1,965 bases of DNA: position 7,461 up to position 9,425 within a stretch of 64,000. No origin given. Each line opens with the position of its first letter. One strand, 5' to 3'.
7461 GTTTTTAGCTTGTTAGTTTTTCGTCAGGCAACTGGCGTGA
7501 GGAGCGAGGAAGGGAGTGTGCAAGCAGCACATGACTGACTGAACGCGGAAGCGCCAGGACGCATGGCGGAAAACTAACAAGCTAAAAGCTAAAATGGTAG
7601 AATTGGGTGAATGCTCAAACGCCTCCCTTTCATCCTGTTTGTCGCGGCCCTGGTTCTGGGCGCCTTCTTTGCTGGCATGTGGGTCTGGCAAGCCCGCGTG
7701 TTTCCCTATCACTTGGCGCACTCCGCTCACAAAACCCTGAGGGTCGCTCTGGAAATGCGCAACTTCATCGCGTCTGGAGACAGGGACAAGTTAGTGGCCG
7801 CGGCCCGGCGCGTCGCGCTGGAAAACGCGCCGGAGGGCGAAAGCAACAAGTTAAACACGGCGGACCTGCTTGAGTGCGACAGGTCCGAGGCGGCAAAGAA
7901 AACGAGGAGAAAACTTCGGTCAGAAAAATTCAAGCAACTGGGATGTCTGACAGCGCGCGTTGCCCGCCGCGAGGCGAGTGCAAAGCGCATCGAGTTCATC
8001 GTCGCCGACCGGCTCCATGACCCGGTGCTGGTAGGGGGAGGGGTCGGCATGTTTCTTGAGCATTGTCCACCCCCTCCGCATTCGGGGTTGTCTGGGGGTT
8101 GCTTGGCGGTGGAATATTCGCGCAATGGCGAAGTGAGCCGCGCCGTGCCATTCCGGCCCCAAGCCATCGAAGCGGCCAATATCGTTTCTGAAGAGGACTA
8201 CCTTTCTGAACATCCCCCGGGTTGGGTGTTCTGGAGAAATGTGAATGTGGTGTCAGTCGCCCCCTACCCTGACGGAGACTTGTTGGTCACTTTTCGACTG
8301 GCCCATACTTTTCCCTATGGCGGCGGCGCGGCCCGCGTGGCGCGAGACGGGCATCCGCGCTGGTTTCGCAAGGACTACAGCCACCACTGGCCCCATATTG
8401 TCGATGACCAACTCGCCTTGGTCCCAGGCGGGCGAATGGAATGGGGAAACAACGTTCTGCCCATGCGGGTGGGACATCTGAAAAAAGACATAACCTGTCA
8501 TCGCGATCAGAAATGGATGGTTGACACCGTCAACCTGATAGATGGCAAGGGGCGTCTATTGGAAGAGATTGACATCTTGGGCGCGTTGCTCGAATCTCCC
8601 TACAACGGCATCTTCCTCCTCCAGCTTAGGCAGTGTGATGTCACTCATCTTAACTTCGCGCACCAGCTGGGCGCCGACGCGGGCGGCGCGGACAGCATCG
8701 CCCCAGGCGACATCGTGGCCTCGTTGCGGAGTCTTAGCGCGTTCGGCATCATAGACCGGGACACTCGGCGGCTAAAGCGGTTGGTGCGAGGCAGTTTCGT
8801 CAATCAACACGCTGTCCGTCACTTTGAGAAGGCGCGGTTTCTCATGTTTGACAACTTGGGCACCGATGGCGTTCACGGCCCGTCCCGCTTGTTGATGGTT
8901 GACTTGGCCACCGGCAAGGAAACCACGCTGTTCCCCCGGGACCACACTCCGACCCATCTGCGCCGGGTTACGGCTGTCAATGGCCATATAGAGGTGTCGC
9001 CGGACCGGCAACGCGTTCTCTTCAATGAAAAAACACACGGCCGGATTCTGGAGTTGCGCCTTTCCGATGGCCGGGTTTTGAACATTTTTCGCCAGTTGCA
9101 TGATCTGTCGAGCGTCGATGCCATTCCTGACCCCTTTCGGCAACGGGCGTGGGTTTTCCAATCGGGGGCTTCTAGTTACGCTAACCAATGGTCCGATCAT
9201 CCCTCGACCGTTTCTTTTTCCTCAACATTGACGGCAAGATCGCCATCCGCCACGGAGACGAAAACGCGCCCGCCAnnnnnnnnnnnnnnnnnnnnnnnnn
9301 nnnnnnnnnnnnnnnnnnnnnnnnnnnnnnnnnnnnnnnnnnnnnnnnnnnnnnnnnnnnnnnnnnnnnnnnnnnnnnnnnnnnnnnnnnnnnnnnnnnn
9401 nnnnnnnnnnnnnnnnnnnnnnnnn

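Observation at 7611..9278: Two paralogous membrane-anchored periplasmic proteins and a pseudogene fragment accompany the array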

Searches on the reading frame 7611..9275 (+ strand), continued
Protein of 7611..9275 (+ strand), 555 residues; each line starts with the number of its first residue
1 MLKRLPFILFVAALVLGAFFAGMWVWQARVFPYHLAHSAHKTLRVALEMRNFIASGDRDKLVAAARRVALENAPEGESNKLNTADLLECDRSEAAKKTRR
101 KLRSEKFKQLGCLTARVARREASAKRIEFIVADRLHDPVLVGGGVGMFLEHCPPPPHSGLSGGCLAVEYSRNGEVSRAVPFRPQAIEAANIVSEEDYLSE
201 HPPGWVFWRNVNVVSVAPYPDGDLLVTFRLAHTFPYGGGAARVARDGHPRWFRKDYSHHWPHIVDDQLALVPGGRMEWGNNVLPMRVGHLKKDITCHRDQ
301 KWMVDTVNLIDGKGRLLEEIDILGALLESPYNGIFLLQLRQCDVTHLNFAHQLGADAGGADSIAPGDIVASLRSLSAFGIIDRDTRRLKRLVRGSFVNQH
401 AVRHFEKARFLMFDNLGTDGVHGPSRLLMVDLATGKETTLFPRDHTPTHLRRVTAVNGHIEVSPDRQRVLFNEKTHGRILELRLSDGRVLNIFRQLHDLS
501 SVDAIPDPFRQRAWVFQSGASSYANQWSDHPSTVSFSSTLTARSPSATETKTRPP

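Call 59: find_encoding_contigs(protein=P0096, flank=10000, max_places=1)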
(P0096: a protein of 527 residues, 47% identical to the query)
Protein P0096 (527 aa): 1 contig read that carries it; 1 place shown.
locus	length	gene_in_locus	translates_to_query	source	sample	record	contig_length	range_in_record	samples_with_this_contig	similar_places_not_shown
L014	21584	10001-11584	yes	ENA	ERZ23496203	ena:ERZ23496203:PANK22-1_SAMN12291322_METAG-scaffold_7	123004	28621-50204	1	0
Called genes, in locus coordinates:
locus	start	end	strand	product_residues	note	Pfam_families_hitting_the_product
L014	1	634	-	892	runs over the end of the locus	PF00082:Peptidase_S8, PF01483:P_proprotein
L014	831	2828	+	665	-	PF04932:Wzy_C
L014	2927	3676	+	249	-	PF03328:HpcH_HpaI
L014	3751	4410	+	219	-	PF00230:MIP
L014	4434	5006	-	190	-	PF00293:NUDIX, PF14815:NUDIX_4 (faint)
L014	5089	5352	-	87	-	-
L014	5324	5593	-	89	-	-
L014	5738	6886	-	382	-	PF13173:AAA_14, PF13635:DUF4143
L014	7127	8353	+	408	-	PF04235:DUF418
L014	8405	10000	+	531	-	PF14269:Arylsulfotran_2 (weak)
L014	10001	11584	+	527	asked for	PF14269:Arylsulfotran_2 (weak)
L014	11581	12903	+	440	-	PF13469:Sulfotransfer_3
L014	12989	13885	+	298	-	PF12146:Hydrolase_4, PF00561:Abhydrolase_1, PF12697:Abhydrolase_6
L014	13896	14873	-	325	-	PF02558:ApbA, PF08546:ApbA_C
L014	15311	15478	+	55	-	PF00301:Rubredoxin, PF21349:RUBY_RBDX (faint)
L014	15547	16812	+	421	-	PF00375:SDF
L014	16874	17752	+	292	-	PF01040:UbiA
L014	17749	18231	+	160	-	PF04290:DctQ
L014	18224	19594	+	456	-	PF06808:DctM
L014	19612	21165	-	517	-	PF00501:AMP-binding, PF13193:AMP-binding_C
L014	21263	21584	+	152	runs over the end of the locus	PF00571:CBS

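Call 60: find_encoding_contigs(protein=P0071, flank=10000, max_places=1)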
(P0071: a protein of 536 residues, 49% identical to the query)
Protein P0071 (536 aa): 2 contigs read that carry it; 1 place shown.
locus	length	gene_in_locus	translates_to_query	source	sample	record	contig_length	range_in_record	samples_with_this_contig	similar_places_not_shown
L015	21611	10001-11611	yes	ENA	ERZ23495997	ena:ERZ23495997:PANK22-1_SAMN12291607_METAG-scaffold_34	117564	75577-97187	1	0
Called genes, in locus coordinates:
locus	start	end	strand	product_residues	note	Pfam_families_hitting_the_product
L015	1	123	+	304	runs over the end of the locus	PF00551:Formyl_trans_N, PF02911:Formyl_trans_C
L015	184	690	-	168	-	PF00364:Biotin_lipoyl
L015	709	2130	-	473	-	PF00289:Biotin_carb_N, PF02222:ATP-grasp, PF02786:CPSase_L_D2, PF07478:Dala_Dala_lig_C, PF02785:Biotin_carb_C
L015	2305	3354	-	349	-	PF01636:APH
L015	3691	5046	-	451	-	PF13660:DUF4147, PF05161:MOFRL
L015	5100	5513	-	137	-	PF21157:DksA_N (weak), PF01258:zf-dskA_traR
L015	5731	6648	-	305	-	PF09754:PAC2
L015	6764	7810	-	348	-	PF03462:PCRF, PF00472:RF-1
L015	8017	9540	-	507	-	PF20154:LNT_N, PF00795:CN_hydrolase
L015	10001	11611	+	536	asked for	PF14269:Arylsulfotran_2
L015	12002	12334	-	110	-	PF02130:YbeY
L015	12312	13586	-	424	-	PF02562:PhoH, PF13245:AAA_19 (weak), PF13604:AAA_30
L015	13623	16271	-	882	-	PF01411:tRNA-synt_2c, PF07973:tRNA_SAD, PF02272:DHHA1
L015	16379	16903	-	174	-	PF21982:RecX_HTH1 (faint), PF02631:RecX_HTH2 (faint), PF21981:RecX_HTH3 (faint)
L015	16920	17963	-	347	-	PF00154:RecA_N, PF06745:ATPase (weak), PF08423:Rad51, PF27531:MT3502_N, PF21096:RecA_C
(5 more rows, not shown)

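Call 70: search_protein_families(library=ncbifam, proteins=[window:7611-9275:+, L008:11678-13027:+, P0081], max_evalue=0.01)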
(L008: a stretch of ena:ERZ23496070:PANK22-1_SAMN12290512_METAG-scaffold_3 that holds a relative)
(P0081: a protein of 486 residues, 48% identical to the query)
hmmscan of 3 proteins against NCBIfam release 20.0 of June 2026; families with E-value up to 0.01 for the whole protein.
window:7611-9275:+ (555 aa): 1 family
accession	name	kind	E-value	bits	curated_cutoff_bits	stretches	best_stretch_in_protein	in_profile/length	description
NF040674.1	CPBP_fam_MrtP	equivalog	0.00076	19.1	250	1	5-95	68-163/354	myxosortase MrtP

L008:11678-13027:+ (450 aa): 1 family
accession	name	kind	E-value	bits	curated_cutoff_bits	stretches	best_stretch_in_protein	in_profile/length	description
NF045632.1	hydroxlase_HsaD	equivalog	0.0012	17.8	400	1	178-259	187-266/290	4,5:9,10-diseco-3-hydroxy-5,9,17-trioxoandrosta-1(10),2-diene-4-oate hydrolase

P0081 (486 aa): 0 families

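Call 71: list_cluster_members(proteins=[P0059, P0001, P0073, P0081, P0116])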
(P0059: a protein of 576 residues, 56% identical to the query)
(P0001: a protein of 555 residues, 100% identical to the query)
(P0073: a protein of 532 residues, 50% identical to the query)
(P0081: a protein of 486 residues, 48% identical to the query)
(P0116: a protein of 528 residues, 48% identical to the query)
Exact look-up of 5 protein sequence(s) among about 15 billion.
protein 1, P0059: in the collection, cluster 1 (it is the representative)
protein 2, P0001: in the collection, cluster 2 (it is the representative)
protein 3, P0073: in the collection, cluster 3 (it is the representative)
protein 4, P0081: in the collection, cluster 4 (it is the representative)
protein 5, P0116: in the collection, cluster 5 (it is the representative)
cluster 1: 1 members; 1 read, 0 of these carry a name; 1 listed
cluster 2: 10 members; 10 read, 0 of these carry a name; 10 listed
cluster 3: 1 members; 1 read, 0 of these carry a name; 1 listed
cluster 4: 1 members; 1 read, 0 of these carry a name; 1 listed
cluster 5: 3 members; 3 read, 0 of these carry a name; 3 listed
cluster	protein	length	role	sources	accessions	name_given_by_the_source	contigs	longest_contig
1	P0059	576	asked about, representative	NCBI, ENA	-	-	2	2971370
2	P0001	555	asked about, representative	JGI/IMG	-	-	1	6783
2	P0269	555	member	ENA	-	-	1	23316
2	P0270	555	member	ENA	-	-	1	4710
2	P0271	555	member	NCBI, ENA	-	-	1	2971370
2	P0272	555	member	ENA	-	-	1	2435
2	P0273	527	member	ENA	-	-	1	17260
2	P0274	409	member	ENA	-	-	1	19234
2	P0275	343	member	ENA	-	-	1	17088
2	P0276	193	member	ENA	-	-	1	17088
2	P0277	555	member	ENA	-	-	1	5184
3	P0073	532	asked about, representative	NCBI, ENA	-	-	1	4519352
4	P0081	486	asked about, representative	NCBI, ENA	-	-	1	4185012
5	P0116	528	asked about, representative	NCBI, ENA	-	-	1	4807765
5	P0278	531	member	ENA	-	-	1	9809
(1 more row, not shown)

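Call 73: find_homologous_proteins(query=L006:15004-16167:+, max_evalue=1e-10)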
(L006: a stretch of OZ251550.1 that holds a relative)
Query L006:15004-16167:+ (388 aa): 3375 proteins with E <= 1e-10 among 8000 candidates; the best 120 are listed.
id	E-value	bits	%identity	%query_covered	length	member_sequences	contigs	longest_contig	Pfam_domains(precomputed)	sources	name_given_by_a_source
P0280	6.8e-234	794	94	95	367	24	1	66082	PF13469.13,PF00685.34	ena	-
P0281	4.2e-215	732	87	95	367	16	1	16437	PF13469.13,PF00685.34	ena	-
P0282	3.1e-214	729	86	95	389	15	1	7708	PF13469.13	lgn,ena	-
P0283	5.3e-177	607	71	94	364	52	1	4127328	PF13469.13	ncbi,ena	-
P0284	1.4e-175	602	72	93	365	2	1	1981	PF13469.13,PF00685.34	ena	-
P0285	2.0e-175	601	70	93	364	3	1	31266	PF13469.13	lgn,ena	-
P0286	3.7e-175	600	71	93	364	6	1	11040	PF13469.13,PF00685.34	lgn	-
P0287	4.6e-175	600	71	93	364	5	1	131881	PF13469.13,PF00685.34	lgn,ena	-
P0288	1.2e-174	599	71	94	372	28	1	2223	PF13469.13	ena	-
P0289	4.8e-174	597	70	94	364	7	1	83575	PF13469.13,PF00685.34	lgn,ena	-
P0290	4.9e-174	597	72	93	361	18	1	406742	PF13469.13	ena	-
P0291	8.0e-174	596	70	93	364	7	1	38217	PF13469.13,PF00685.34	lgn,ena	-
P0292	3.3e-173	594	71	93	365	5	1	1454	PF13469.13,PF00685.34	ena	-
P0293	7.2e-172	590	71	93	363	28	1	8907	PF13469.13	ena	-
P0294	1.3e-170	585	69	93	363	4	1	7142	PF13469.13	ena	-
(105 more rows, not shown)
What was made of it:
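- Tried and rejected: Search for a Sulfotransfer_3 in this organism's genome (call 73): nothing on the 2.97-Mb contig among the 120 hits shown.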

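Call 90: find_encoding_contigs(protein=P0003, flank=10000, max_places=2)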
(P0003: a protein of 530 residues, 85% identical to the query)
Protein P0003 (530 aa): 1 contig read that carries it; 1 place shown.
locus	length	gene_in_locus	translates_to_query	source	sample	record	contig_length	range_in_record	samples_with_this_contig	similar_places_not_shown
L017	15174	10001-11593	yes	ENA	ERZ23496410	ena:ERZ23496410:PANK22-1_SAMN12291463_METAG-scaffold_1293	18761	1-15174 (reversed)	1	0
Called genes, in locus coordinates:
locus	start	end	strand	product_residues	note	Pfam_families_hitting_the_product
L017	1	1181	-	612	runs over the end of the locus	PF00560:LRR_1 (faint), PF12799:LRR_4 (faint), PF23598:LRR_14 (weak), PF04932:Wzy_C (weak)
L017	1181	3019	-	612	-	PF00560:LRR_1 (faint), PF13855:LRR_8, PF12799:LRR_4 (weak), PF04932:Wzy_C (weak)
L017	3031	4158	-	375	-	-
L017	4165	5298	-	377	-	PF00534:Glycos_transf_1, PF13692:Glyco_trans_1_4, PF13524:Glyco_trans_1_2 (weak)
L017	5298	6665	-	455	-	PF01943:Polysacc_synt, PF13440:Polysacc_synt_3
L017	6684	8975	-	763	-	PF13506:Glyco_transf_21, PF00535:Glycos_transf_2, PF13641:Glyco_tranf_2_3, PF13632:Glyco_trans_2_3 (faint), PF13506:Glyco_transf_21, PF00535:Glycos_transf_2, PF13641:Glyco_tranf_2_3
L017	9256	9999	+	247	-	-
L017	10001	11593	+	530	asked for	-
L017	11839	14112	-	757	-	PF02861:Clp_N, PF13191:AAA_16 (weak), PF00004:AAA, PF17871:AAA_lid_9, PF00004:AAA, PF07724:AAA_2, PF07728:AAA_5, PF10431:ClpB_D2-small, +8 more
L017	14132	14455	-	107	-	PF02617:ClpS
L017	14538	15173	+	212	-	?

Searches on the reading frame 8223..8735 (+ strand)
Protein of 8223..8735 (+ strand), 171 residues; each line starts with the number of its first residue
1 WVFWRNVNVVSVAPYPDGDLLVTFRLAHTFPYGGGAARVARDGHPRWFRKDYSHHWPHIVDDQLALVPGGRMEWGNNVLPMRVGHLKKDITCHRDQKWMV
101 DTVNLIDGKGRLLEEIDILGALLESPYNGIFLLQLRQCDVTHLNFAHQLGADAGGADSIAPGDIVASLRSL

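Call 79: search_solved_structures(query=A5, max_evalue=10, show_alignments=3)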
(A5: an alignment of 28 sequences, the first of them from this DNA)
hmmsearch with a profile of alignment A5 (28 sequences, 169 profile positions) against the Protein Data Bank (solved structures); distinct sequences matched with E-value up to 10: 10.
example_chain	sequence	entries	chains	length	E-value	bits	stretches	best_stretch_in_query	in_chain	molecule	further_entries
4fuw_A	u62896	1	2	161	0.0088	18.8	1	11-46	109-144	Protein SLM4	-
4ftx_A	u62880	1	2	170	0.0098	18.7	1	11-46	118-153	Protein SLM4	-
4xpm_C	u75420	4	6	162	0.022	17.5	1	11-42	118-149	Protein SLM4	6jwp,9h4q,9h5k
3lgo_A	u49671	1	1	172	0.14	14.9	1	11-42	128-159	Protein SLM4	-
7fh8_A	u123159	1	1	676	0.23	14.2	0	36-73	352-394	CylK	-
9e5c_1i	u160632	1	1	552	0.3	13.8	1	41-119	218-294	Dynein regulatory complex subunit 3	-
7ron_A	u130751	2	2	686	0.35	13.6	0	36-71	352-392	CylK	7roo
7fh6_A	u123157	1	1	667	0.37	13.6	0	36-72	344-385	CylK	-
5twb_A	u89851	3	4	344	0.41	13.4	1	8-58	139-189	Ferredoxin--NADP reductase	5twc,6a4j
7fh7_A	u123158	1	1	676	0.43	13.3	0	36-73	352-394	CylK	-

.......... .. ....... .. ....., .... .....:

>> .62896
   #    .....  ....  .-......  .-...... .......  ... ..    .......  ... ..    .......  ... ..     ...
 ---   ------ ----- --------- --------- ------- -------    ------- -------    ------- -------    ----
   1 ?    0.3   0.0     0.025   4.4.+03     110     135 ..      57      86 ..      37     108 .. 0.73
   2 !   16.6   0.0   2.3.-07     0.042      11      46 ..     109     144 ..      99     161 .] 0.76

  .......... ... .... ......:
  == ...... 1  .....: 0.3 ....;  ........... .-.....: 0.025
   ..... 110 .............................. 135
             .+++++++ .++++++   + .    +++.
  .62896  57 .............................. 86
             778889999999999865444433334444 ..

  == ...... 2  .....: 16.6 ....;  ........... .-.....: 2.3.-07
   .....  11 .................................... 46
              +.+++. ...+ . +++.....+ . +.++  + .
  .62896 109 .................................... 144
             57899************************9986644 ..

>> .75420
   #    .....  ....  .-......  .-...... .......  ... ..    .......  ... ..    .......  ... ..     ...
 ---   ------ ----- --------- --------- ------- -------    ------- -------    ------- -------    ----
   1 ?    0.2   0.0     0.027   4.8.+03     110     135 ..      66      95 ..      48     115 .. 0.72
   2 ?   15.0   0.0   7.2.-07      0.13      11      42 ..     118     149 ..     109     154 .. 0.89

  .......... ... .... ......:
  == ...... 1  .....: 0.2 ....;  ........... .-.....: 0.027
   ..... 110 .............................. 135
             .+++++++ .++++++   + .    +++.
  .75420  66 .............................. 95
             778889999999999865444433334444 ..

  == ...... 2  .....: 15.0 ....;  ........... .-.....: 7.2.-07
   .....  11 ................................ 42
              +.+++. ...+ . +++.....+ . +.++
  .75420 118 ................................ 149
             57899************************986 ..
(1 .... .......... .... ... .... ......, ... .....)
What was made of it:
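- Tried and rejected: N-terminal sub-profile (A5) against the PDB, to align the HH and HxN motifs with Cpz4 (call 79): only spurious SLM4 and CylK hits.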
